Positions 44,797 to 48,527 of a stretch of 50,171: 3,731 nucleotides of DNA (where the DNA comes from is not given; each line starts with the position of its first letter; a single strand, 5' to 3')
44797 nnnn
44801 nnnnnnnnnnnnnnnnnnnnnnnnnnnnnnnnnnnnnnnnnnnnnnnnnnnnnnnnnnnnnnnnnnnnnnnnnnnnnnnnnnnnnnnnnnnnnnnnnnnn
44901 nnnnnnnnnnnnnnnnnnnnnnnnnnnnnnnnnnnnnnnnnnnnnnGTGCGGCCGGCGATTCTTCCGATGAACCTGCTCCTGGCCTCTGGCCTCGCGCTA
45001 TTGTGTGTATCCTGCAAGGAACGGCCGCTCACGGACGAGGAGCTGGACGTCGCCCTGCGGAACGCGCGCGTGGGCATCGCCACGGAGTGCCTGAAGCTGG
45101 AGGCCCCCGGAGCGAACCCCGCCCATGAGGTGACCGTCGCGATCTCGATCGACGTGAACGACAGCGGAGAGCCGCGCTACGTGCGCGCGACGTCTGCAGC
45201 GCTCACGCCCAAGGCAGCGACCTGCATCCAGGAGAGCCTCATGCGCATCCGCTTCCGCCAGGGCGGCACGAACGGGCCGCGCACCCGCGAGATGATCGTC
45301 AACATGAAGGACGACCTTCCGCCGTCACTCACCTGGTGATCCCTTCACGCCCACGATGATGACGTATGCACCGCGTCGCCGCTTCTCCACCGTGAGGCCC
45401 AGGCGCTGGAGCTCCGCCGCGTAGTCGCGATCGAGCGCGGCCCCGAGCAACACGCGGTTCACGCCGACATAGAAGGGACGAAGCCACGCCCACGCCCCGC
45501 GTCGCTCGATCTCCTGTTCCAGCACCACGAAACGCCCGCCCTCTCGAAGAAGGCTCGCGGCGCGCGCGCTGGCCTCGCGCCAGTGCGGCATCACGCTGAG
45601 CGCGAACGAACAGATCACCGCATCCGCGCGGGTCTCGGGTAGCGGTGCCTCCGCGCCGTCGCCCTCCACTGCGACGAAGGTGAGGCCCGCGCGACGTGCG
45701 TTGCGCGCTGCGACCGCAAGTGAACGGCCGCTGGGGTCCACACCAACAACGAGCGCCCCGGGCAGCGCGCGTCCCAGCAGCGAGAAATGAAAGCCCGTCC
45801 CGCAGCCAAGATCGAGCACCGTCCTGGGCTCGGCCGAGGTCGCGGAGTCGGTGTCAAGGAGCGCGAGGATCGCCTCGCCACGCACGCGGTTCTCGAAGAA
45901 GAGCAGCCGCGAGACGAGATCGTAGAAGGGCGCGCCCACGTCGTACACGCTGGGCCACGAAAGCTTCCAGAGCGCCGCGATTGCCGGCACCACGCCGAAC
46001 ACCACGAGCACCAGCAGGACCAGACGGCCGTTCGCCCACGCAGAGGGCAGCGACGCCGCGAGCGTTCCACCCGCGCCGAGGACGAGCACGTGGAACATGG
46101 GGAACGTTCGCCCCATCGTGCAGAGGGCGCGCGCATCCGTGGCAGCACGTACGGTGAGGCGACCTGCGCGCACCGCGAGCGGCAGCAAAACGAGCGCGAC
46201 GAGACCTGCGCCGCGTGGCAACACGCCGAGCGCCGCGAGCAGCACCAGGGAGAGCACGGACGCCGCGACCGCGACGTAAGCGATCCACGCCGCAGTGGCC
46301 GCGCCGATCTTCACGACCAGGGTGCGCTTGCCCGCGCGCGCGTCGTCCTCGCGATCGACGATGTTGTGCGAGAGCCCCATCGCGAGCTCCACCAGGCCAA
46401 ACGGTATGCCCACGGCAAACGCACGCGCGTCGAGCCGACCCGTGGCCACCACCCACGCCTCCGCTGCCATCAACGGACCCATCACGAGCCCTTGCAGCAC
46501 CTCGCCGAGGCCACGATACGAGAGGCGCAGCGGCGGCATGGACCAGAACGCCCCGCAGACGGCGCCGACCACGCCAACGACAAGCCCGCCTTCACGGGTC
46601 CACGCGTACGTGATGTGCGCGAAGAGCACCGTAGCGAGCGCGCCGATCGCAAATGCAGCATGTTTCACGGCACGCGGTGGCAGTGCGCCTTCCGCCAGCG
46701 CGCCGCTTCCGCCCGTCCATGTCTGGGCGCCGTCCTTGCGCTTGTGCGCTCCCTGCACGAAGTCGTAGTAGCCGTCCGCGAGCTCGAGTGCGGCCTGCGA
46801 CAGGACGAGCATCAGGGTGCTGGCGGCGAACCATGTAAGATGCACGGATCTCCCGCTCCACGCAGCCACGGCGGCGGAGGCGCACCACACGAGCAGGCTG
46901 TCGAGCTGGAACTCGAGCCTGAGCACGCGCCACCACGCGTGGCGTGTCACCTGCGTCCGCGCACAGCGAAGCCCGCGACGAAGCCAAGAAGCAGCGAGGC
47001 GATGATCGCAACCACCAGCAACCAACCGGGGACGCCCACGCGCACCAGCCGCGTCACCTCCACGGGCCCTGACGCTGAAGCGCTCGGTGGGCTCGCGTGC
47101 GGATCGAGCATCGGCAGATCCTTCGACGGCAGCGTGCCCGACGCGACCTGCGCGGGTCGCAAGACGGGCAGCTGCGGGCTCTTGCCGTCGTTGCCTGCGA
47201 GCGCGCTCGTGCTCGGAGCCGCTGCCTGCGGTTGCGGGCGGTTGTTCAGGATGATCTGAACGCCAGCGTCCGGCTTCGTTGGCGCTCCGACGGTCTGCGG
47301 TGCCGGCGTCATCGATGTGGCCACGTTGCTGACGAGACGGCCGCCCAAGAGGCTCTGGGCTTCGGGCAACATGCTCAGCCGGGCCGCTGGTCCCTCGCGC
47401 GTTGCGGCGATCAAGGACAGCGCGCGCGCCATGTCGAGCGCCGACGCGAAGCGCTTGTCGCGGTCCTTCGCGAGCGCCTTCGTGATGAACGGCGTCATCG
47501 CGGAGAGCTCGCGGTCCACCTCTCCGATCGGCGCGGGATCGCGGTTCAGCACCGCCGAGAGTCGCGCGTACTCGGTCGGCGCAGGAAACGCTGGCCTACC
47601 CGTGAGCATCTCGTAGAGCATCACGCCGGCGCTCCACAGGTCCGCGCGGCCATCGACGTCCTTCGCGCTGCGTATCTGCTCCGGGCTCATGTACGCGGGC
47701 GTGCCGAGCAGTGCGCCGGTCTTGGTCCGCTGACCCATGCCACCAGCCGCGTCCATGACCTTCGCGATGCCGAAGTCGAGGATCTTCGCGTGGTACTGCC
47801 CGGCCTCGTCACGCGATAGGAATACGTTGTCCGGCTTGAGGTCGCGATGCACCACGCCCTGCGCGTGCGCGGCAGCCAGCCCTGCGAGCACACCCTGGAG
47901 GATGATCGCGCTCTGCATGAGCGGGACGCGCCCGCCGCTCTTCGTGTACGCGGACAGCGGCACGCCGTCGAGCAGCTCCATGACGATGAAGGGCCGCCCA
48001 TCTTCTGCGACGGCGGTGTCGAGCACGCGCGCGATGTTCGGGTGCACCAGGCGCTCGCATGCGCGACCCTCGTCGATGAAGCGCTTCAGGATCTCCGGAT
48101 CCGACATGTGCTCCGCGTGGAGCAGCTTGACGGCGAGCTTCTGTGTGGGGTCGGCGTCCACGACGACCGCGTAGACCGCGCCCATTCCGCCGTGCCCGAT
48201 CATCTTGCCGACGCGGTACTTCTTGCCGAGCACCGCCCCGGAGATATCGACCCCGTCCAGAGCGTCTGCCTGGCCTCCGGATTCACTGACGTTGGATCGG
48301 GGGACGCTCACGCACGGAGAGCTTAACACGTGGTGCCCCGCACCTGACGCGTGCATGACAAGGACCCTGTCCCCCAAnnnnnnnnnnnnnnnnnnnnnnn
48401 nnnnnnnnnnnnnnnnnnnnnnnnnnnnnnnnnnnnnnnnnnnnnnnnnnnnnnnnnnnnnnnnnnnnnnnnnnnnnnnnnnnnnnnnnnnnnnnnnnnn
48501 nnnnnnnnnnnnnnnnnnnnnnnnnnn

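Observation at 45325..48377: Tail-anchored Ser/Thr kinase translationally coupled (GTGA) to a UbiA prenyltransferase-SAM methyltransferase fusion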

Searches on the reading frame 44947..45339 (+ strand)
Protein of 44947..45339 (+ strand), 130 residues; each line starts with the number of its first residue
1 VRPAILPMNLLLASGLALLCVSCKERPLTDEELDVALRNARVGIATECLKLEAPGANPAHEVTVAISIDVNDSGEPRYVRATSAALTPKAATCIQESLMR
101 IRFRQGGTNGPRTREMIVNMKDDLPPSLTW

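Call 5: search_protein_families(library=pfam, proteins=[window:44947-45339:+], max_evalue=0.01)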
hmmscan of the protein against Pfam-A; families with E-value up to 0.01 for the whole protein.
window:44947-45339:+ (130 aa): 0 families

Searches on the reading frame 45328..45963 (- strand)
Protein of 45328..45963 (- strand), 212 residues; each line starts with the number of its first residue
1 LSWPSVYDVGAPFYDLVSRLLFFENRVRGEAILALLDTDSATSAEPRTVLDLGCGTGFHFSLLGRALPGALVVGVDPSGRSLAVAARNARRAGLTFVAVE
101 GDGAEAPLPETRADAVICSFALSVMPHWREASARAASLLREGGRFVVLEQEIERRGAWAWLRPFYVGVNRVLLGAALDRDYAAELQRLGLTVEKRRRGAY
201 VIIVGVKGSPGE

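Call 26: find_homologous_proteins(query=window:45328-45963:-, max_evalue=1e-8)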
Query window:45328-45963:- (212 aa): 3 proteins with E <= 1e-8 among 5567 candidates.
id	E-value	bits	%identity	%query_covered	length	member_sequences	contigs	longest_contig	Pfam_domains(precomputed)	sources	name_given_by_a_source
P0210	1.2e-21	96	36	97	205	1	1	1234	PF13847.13,PF13489.13,PF13649.13,PF01135.26,PF01209.25,PF08241.19,PF08242.19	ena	-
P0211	4.8e-13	67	37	70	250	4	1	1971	PF13847.13,PF13489.13,PF13649.13,PF01135.26,PF01209.25,PF08241.19,PF08242.19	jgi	jgi:S-adenosylmethionine-diacylgycerolhomoserine-N-methlytransferase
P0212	3.1e-9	55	36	71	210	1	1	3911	PF13847.13,PF13489.13,PF05175.21,PF13649.13,PF01135.26,PF01728.26,PF01209.25,PF08241.19,PF08242.19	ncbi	-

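Call 41: search_protein_families(library=ncbifam, proteins=[P0210], max_evalue=0.1)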
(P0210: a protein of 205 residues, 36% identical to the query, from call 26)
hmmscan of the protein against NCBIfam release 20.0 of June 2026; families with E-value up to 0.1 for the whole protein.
P0210 (205 aa): 46 families (the best 25 are shown)
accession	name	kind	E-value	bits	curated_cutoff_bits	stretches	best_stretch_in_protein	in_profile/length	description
NF001243.0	PRK00216.1-4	equivalog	1.6e-15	57.1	235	1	3-144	11-155/237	demethylmenaquinone methyltransferase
NF045667.1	MTase_DVU1556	equivalog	4.4e-14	52.4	155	1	25-142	10-121/213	DVU_1556 family methyltransferase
TIGR02752.1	MenG_heptapren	equivalog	6.2e-14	52.1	419.85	1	3-144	9-153/231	demethylmenaquinone methyltransferase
NF001244.0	PRK00216.1-5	equivalog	1e-13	51.1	216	1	3-152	12-165/236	bifunctional demethylmenaquinone methyltransferase/2-methoxy-6-polyprenyl-1,4-benzoquinol methylase UbiE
TIGR01934.1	MenG_MenH_UbiE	subfamily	1.3e-12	47.5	158.35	1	3-147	3-148/223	ubiquinone/menaquinone biosynthesis methyltransferase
NF045882.1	PLipidMtase_Leg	equivalog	1e-11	45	390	1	4-150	9-152/207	phospholipid N-methyltransferase PmtA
NF043040.1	corrin_prot_MT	hypoth_equivalog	7.4e-11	41.9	180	1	7-165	10-172/216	corrinoid protein-associated methyltransferase CpaM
NF041537.1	ArsM_AhpD_UU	exception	1.3e-10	40.7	510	1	34-183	73-223/345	arsenite methyltransferase/AhpD domain selenoprotein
NF041536.1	ArsM_DUF2284_UU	exception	2.6e-10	39.2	575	1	35-144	74-184/459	arsenite methyltransferase/DUF2284 domain selenoprotein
NF001241.0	PRK00216.1-2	equivalog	2.9e-10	40.2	327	1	4-151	16-158/231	demethylmenaquinone methyltransferase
NF047649.1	MTase_UXPK_star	exception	7.5e-10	38.3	460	1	38-183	78-224/283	methyltransferase/UXPK-star double selenoprotein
NF001240.0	PRK00216.1-1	equivalog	1e-09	37.8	378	1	3-144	27-172/251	bifunctional demethylmenaquinone methyltransferase/2-methoxy-6-polyprenyl-1,4-benzoquinol methylase UbiE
NF052510.1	methyltran_MpqE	exception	2e-09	37.2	335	1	5-145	12-156/234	methyl-plastoquinone biosynthesis methyltransferase MpqE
NF001242.0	PRK00216.1-3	equivalog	1.1e-07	31.5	351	1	3-143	32-178/258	bifunctional demethylmenaquinone methyltransferase/2-methoxy-6-polyprenyl-1,4-benzoquinol methylase UbiE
TIGR04188.1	methyltr_grsp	subfamily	5e-06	26.1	380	1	25-120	95-189/363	ATP-grasp peptide maturase system methyltransferase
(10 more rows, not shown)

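Call 43: search_solved_structures(query=A4, max_evalue=0.001)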
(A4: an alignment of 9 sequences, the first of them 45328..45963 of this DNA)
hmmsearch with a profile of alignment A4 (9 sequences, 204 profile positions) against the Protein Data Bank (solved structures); distinct sequences matched with E-value up to 0.001: 174 (the best 60 are shown).
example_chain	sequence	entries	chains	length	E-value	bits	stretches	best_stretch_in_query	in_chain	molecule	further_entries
8ys9_A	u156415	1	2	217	9.6e-16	61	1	5-164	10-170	Phosphatidylethanolamine N-methyltransferase/phosphatidyl-N-methylethanolamine N-methyltra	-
8zc8_A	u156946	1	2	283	6e-14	55.2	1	25-166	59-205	MitM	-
21zq_A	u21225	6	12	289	6.2e-14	55.1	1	25-166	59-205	MitM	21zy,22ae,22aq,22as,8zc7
1wzn_A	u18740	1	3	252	6.9e-14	55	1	5-138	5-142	SAM-dependent methyltransferase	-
3bus_A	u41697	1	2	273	8.8e-14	54.6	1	24-139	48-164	Methyltransferase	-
5gm1_A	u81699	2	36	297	3.2e-13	52.8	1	28-145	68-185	O-methylransferase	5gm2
6uv6_A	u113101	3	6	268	3.8e-13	52.6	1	24-139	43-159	D-glucose O-methyltransferase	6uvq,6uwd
6uak_A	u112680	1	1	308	4.1e-13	52.5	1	31-137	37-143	SAM dependent methyltransferase LahSB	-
9fce_A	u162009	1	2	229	9.7e-13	51.2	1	19-143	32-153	SAM dependent methyltransferase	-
3mgg_A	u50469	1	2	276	1.3e-12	50.8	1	36-143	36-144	Methyltransferase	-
7wzg_A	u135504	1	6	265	2.9e-12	49.7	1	3-136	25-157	Cypemycin N-terminal methyltransferase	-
5wp5_A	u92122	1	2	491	1.3e-11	47.6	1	30-144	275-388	Phosphomethylethanolamine N-methyltransferase 2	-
9fcu_A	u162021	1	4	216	1.4e-11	47.4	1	28-147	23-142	SAM-dependent methyltransferase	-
9fcq_A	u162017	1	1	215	1.4e-11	47.4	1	28-147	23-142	SAM-dependent methyltransferase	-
9fcx_A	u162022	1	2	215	2e-11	46.9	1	28-147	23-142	SAM-dependent methyltransferase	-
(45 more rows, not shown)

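Call 64: search_solved_structures(query=A4, max_evalue=1e-14, show_alignments=1)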
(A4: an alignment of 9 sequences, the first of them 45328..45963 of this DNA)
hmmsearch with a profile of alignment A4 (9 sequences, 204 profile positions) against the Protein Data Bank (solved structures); distinct sequences matched with E-value up to 1e-14: 1.
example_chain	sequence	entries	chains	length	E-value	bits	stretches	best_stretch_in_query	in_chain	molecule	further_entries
8ys9_A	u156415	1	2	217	9.6e-16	61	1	5-164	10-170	Phosphatidylethanolamine N-methyltransferase/phosphatidyl-N-methylethanolamine N-methyltra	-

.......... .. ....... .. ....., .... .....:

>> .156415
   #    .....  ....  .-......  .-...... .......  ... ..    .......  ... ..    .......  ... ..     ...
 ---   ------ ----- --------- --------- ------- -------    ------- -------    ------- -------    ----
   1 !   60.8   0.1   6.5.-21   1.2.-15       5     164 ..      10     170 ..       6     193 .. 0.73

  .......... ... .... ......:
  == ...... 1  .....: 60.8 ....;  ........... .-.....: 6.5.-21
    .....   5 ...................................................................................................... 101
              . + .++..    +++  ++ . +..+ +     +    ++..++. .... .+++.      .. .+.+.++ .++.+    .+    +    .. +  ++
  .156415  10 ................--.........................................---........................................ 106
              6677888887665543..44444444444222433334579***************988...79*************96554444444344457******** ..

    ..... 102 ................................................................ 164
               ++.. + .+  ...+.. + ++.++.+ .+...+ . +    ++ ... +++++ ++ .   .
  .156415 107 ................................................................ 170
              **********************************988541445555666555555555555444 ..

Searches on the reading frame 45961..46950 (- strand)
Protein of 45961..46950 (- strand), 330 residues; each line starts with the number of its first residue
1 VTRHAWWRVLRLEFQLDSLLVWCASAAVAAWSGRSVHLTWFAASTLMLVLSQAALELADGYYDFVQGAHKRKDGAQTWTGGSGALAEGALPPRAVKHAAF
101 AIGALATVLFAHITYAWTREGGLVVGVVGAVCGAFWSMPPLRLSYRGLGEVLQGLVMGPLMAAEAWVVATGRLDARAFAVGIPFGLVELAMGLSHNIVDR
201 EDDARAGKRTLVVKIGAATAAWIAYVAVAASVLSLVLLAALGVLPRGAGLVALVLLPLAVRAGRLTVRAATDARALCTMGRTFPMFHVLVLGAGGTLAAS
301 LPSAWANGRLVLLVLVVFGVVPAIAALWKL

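Call 77: search_solved_structures(query=A7, max_evalue=1)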
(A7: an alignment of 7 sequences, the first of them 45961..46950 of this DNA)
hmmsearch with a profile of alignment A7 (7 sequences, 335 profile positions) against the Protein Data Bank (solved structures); distinct sequences matched with E-value up to 1: 6.
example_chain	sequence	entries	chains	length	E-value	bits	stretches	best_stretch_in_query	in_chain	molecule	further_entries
8djk_B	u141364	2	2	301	3.8e-12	49.2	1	29-274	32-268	UbiA prenyltransferase domain-containing protein 1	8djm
9sas_C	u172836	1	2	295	0.0082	18.5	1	127-291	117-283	Chlorophyll a synthase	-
9sau_C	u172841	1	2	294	0.0083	18.5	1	127-291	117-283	Chlorophyll a synthase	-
8z17_A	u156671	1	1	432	0.5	12.7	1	169-236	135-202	Flavin-dependent monooxygenase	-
8z16_A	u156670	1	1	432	0.51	12.7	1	169-236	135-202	Flavin-dependent monooxygenase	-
8z12_A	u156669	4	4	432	0.51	12.6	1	169-236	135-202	Flavin-dependent monooxygenase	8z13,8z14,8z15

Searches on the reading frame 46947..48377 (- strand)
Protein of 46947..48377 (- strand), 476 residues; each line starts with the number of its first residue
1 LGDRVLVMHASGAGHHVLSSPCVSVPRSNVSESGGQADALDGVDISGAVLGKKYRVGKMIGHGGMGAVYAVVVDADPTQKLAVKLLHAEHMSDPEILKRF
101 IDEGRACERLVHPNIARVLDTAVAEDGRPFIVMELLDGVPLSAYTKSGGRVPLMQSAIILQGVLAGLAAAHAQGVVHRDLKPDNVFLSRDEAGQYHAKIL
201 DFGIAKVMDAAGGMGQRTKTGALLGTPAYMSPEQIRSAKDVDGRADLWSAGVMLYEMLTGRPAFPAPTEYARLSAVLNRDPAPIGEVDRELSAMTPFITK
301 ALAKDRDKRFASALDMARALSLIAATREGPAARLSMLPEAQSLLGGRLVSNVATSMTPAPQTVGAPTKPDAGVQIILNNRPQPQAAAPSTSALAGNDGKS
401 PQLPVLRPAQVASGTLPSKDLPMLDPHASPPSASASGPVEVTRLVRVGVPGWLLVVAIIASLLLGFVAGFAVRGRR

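Call 5: search_protein_families(library=pfam, proteins=[window:46947-48377:-], max_evalue=0.01)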
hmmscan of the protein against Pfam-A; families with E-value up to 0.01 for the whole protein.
window:46947-48377:- (476 aa): 5 families
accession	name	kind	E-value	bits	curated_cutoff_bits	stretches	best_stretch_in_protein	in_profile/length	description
PF00069.31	Pkinase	-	1e-43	150.1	31.7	1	54-311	1-253/263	Protein kinase domain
PF07714.23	PK_Tyr_Ser-Thr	-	1.5e-26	93.7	23.1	1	56-279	3-220/258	Protein tyrosine and serine/threonine kinase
PF01636.29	APH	-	1.8e-05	25.1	23.2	1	165-210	160-202/239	Phosphotransferase enzyme family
PF06293.20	Kdo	-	0.00032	20.6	21.3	1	126-202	89-166/207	Lipopolysaccharide kinase (Kdo/WaaP) family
PF03109.22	ABC1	-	0.00047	19.8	22.9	1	130-209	144-218/244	ABC1 atypical kinase-like domain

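Call 6: search_protein_families(library=ncbifam, proteins=[window:46947-48377:-], max_evalue=0.01)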
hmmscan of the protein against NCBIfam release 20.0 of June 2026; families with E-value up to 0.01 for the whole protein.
window:46947-48377:- (476 aa): 13 families
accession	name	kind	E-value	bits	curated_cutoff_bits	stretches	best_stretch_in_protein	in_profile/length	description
NF033483.0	PknB_PASTA_kin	equivalog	1e-71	242.7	450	1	47-334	2-279/563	Stk1 family PASTA domain-containing Ser/Thr kinase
NF047741.1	antiphage_MADS6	equivalog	2.5e-47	161.7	460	2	155-335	300-472/612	methylation-associated defense system protein kinase MAD6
TIGR03903.1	TOMM_kin_cyc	equivalog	5.8e-46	156.9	705.75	1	78-320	3-247/1267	TOMM system kinase/cyclase fusion protein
NF052427.1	StpK7MSMEG_1200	equivalog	1.2e-40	139.5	900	1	53-323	8-268/601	serine/threonine protein kinase StpK7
NF009651.0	PRK13184.1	equivalog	1.1e-24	86.5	839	1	53-319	3-286/932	serine/threonine-protein kinase PknD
NF038150.1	lanthi_synth_IV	equivalog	1.5e-24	86.4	650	1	46-362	183-490/851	class IV lanthionine synthetase LanL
NF033442.0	BREX_PglW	equivalog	4.8e-23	80.9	990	1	46-319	506-765/1391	BREX system serine/threonine kinase PglW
NF053615.1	SerThrKinAfsKStmc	equivalog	2.8e-21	75.9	1300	1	58-406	19-347/809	protein serine/threonine kinase AfsK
NF058632.1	SerThrKinPrkT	equivalog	4e-12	45.8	280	1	41-189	10-152/322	serine/threonine protein kinase PrkT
NF043056.1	T4SS_LegK1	equivalog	1.1e-09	37.5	550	1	59-255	78-281/516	Dot/Icm T4SS effector kinase LegK1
NF038151.1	lanthi_synth_III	equivalog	3.6e-08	32.3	575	1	98-242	268-411/833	class III lanthionine synthetase LanKC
NF041408.1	XopAU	subfamily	0.00038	20.2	450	1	159-261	333-418/498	XopAU family type III secretion system effector serine/threonine kinase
TIGR03724.2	arch_bud32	equivalog_domain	0.00041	19.9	125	1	129-210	68-136/193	KEOPS complex kinase/ATPase Bud32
